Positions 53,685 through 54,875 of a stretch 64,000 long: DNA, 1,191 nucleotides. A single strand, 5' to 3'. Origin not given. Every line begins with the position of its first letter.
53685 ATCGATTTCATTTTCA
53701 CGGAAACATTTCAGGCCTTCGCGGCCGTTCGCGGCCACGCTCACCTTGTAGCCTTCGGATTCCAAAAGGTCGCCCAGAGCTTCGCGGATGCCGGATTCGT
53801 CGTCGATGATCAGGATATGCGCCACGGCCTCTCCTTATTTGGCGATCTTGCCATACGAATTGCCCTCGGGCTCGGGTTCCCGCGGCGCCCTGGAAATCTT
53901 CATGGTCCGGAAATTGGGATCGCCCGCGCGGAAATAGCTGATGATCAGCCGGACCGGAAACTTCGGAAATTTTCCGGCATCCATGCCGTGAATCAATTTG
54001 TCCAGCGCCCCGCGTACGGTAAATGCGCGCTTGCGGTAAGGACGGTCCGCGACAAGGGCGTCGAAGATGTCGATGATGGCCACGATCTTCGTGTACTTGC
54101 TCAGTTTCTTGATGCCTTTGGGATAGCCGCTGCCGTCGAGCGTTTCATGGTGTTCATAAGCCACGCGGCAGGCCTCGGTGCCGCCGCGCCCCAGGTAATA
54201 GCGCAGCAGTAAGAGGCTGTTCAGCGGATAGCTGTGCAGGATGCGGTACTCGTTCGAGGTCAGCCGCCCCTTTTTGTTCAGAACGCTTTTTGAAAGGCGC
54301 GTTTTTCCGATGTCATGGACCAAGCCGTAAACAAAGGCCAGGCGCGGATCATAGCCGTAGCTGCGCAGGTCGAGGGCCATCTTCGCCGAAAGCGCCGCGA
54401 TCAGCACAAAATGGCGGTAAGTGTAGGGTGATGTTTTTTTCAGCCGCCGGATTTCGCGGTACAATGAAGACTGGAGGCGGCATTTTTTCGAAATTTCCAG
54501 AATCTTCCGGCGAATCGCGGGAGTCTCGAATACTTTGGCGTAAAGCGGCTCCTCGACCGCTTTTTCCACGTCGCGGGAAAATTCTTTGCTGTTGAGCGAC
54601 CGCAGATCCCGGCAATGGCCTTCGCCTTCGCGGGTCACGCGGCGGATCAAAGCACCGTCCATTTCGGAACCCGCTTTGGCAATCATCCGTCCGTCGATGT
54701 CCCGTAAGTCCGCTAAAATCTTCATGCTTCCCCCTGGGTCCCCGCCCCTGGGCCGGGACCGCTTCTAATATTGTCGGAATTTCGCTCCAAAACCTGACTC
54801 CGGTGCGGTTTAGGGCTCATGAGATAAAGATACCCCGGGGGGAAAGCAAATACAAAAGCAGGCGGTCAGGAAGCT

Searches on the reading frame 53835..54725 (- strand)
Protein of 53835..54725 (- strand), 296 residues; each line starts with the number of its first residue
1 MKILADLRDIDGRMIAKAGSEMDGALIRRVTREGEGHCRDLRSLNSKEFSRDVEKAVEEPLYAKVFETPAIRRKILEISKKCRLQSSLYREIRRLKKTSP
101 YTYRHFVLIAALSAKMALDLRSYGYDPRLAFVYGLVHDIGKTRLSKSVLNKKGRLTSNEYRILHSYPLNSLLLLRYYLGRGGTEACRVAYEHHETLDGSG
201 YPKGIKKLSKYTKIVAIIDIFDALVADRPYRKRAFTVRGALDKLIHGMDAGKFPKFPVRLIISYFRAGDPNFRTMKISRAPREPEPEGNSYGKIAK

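Call 16: search_protein_families(library=pfam, proteins=[window:53835-54725:-], max_evalue=0.001)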
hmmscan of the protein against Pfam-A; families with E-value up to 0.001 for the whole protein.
window:53835-54725:- (296 aa): 2 families
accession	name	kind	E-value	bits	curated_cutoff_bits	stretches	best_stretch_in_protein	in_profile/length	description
PF13487.12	HD_5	-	3.8e-19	69.5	27.2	1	98-245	10-159/170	HD domain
PF01966.28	HD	-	9.5e-12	45.7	22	1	102-223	1-115/116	HD domain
